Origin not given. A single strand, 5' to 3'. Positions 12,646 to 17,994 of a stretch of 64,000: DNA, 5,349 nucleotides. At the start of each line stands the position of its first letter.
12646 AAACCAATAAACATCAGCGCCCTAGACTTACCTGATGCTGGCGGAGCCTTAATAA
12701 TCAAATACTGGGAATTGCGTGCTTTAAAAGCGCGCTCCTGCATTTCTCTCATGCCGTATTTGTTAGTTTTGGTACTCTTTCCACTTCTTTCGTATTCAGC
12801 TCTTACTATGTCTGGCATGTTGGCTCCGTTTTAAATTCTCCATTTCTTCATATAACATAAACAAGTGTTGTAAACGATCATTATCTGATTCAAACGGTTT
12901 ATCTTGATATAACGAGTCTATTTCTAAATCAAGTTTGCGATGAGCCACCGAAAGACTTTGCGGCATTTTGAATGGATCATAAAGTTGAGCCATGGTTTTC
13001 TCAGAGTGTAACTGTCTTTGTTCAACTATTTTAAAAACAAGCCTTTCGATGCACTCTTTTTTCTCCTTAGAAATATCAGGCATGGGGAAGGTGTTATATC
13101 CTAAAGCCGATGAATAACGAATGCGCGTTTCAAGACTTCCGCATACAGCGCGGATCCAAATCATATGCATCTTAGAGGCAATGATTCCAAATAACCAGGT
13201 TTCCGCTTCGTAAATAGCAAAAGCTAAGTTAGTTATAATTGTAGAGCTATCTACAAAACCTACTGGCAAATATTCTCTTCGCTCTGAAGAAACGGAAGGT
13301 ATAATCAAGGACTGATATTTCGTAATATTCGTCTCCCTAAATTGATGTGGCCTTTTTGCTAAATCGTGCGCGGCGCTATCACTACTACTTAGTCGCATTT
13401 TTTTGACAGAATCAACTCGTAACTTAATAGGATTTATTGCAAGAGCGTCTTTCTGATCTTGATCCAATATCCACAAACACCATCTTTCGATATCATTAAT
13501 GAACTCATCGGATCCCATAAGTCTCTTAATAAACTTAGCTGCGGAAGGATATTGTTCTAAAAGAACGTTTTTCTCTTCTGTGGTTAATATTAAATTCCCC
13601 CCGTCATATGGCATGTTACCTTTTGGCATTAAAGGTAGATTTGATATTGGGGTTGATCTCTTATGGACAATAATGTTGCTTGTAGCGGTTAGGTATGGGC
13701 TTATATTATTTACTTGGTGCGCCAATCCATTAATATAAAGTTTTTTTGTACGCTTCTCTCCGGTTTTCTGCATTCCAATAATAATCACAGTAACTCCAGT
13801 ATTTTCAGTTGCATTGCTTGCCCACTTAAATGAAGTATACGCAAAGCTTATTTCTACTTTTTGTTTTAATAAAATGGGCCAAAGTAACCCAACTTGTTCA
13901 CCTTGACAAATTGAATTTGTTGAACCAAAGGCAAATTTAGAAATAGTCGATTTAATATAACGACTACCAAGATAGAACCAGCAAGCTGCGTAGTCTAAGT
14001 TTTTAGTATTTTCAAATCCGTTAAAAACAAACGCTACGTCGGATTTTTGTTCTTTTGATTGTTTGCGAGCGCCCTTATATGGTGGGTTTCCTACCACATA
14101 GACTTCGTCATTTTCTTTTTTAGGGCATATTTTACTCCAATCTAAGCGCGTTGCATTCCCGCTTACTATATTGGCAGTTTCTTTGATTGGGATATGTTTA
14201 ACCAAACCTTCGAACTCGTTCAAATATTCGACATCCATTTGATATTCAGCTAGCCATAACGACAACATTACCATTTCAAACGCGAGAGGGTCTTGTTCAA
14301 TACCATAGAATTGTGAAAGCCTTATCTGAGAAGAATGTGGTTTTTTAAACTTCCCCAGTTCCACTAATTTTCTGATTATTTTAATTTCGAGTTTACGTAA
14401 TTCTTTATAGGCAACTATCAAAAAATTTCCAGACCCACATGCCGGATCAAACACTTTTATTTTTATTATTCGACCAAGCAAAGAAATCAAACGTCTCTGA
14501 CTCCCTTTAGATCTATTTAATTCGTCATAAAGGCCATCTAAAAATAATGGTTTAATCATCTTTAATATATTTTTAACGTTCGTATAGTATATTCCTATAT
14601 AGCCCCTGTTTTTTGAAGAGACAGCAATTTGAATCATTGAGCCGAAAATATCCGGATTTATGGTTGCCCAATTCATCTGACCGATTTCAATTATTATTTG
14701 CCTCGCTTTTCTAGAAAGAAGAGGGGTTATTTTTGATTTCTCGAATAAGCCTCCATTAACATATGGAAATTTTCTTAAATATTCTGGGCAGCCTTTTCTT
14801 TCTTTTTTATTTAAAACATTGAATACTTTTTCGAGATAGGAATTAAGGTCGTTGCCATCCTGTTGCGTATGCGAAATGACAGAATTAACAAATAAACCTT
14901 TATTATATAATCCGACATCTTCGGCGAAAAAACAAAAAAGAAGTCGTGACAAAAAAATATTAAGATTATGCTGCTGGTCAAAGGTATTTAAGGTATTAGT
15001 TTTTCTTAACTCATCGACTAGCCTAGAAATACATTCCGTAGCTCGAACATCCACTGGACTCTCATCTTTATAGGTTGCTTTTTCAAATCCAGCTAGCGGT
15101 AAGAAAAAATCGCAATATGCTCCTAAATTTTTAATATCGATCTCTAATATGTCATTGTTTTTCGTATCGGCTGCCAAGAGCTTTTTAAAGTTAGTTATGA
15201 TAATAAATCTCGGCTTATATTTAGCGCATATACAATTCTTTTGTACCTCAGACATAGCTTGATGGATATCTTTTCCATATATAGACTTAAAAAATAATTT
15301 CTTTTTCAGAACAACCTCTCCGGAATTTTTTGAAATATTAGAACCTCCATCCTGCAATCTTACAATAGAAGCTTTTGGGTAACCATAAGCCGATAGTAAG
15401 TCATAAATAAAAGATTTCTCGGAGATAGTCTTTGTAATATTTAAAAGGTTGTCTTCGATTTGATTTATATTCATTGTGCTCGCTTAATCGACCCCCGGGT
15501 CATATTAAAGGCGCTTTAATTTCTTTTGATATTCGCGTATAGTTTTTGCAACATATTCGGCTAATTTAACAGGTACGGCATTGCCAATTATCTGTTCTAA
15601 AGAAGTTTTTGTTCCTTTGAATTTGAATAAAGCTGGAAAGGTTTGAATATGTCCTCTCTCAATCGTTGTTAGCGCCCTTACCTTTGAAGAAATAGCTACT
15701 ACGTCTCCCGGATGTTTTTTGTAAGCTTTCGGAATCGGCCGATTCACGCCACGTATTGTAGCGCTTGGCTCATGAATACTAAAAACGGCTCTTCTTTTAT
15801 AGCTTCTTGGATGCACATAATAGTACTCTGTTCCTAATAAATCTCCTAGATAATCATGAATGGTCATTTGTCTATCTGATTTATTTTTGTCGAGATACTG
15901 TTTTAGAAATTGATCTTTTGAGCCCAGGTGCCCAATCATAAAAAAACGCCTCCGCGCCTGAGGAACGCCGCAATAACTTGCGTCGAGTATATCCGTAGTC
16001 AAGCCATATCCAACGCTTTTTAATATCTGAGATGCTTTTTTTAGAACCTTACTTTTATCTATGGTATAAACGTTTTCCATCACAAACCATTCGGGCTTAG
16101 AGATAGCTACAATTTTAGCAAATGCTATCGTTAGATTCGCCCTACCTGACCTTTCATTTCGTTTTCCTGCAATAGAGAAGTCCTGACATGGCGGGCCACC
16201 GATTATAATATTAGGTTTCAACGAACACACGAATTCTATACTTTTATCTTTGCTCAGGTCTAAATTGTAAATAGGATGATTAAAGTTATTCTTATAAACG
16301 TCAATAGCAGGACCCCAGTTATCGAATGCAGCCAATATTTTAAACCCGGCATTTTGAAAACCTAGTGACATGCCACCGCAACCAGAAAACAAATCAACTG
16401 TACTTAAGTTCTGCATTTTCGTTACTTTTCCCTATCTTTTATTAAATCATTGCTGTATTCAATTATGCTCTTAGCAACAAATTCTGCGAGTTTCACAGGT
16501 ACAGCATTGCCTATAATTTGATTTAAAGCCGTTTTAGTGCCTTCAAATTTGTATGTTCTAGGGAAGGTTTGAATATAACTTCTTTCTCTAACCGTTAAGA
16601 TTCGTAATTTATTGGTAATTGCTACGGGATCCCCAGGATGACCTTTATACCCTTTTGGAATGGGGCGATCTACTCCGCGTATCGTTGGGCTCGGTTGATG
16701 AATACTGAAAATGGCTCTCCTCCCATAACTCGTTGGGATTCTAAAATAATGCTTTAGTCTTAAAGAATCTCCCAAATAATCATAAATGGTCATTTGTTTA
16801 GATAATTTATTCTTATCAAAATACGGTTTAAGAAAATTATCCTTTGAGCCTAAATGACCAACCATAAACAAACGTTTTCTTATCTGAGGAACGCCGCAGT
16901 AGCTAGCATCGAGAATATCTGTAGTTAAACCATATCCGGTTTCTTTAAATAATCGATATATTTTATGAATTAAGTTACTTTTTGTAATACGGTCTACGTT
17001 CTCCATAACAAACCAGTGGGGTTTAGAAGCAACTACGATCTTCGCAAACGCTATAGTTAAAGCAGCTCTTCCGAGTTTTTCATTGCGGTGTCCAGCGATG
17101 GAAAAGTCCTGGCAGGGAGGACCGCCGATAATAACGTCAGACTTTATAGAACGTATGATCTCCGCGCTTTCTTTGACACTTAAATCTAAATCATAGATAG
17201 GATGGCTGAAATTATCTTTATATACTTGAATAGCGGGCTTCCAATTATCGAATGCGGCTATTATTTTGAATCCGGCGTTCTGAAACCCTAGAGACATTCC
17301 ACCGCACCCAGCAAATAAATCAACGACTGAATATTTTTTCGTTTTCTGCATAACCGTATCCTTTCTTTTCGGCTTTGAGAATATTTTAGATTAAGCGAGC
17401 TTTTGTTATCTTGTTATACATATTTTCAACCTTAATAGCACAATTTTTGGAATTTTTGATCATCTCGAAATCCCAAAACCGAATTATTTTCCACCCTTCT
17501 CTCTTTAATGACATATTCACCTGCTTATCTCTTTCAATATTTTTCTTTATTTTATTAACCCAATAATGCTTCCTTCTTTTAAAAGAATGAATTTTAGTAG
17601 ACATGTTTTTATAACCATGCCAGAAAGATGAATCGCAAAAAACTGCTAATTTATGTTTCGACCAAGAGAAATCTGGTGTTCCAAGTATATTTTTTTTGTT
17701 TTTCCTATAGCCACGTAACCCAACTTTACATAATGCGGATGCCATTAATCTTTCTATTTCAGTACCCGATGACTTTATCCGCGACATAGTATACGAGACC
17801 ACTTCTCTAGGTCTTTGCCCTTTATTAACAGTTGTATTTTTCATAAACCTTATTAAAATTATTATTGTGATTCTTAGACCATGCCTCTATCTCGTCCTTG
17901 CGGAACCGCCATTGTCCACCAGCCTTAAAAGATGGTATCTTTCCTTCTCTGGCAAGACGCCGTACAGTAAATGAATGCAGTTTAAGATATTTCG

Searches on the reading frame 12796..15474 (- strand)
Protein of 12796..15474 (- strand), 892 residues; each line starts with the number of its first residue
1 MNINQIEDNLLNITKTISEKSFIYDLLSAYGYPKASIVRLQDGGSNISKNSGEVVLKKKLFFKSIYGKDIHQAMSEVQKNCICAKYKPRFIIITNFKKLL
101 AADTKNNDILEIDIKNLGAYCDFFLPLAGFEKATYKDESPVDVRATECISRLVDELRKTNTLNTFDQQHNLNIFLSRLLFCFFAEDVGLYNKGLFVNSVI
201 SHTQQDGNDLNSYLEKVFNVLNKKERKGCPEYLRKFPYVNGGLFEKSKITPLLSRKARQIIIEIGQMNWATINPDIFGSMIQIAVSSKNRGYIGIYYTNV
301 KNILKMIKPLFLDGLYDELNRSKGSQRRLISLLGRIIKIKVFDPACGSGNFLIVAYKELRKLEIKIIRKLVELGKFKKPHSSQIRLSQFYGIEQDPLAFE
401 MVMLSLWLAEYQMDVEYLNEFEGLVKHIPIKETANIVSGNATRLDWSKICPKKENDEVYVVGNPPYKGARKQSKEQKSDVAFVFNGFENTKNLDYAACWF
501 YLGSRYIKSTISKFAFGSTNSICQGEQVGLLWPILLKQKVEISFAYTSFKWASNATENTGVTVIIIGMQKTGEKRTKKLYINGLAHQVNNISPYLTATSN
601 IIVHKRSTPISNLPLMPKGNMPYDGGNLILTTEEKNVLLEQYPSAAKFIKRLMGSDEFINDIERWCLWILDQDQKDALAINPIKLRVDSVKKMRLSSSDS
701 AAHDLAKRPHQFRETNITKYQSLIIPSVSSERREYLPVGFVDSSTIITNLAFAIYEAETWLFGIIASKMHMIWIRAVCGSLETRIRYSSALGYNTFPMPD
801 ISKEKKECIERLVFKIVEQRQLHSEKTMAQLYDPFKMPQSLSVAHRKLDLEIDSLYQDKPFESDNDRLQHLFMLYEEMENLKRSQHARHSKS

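Call 6: search_protein_families(library=pfam, proteins=[window:12796-15474:-], max_evalue=0.01)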
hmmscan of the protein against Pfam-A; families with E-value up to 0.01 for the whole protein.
window:12796-15474:- (892 aa): 7 families
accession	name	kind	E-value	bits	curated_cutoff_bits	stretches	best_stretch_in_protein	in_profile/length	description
PF20473.4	MmeI_Mtase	-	2.5e-97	325.6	27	1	321-580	3-258/259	MmeI, DNA-methyltransferase domain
PF20466.3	MmeI_TRD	-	9.8e-85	283.5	27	1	599-801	3-207/207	MmeI, target recognition domain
PF20465.4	MmeI_hel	-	2.3e-22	80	27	1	169-244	1-75/75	MmeI, helicase spacer domain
PF20467.3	MmeI_C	-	1.2e-20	74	27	1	803-879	3-79/83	MmeI, C-terminal domain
PF20464.3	MmeI_N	-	4.4e-19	69.9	27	1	1-158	1-180/181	MmeI, N-terminal domain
PF02384.22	N6_Mtase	-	9.5e-09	35.4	20.4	1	338-500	47-166/311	N-6 DNA Methylase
PF07669.17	Eco57I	-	8e-08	33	25.3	1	388-507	2-124/171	Eco57I restriction-modification methylase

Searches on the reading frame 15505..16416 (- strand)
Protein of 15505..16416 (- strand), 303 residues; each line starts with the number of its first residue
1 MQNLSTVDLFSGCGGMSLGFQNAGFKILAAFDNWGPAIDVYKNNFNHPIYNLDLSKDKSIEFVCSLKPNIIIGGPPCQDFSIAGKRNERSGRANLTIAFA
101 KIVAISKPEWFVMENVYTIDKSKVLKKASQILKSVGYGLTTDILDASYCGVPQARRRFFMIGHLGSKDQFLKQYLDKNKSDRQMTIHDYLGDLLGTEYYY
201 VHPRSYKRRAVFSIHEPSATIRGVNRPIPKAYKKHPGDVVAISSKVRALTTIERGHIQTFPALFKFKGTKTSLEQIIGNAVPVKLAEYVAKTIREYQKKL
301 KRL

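Call 6: search_protein_families(library=pfam, proteins=[window:15505-16416:-], max_evalue=0.01)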
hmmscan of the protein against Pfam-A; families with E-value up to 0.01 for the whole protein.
window:15505-16416:- (303 aa): 1 family
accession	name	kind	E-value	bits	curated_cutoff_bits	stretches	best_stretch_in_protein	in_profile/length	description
PF00145.23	DNA_methylase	-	1.9e-66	225.2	22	1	5-294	2-323/324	C-5 cytosine-specific DNA methylase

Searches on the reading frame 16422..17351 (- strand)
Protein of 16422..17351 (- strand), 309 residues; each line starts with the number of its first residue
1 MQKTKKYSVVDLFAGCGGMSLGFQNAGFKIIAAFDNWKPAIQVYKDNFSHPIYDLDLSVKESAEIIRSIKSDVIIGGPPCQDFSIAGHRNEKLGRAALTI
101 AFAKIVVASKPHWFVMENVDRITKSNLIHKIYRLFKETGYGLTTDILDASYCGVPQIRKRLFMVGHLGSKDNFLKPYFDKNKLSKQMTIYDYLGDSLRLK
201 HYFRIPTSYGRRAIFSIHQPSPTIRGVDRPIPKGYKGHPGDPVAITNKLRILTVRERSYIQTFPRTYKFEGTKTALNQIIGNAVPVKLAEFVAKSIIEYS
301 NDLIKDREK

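Call 26: search_protein_families(library=pfam, proteins=[window:16422-17351:-], max_evalue=0.01)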
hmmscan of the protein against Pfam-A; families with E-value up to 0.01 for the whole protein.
window:16422-17351:- (309 aa): 2 families
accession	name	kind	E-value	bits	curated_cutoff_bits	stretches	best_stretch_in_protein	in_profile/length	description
PF00145.23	DNA_methylase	-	1.7e-70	238.5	22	1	8-297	2-323/324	C-5 cytosine-specific DNA methylase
PF06325.19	PrmA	-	0.0041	17.1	22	0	4-75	160-231/296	Ribosomal protein L11 methyltransferase (PrmA)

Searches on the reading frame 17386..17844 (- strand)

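Call 26: search_protein_families(library=pfam, proteins=[window:17386-17844:-], max_evalue=0.01)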
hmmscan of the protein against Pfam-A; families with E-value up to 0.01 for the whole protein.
window:17386-17844:- (152 aa): 3 families
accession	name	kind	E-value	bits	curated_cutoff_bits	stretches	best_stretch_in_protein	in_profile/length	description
PF03852.21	Vsr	-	3.6e-18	65.6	27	1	17-78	10-70/74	DNA mismatch endonuclease Vsr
PF18741.7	MTES_1575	-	1e-05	25.9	38.2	1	99-139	52-92/96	REase_MTES_1575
PF04480.18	DUF559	-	3.9e-05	23.9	20.6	1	101-138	66-103/109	Protein of unknown function (DUF559)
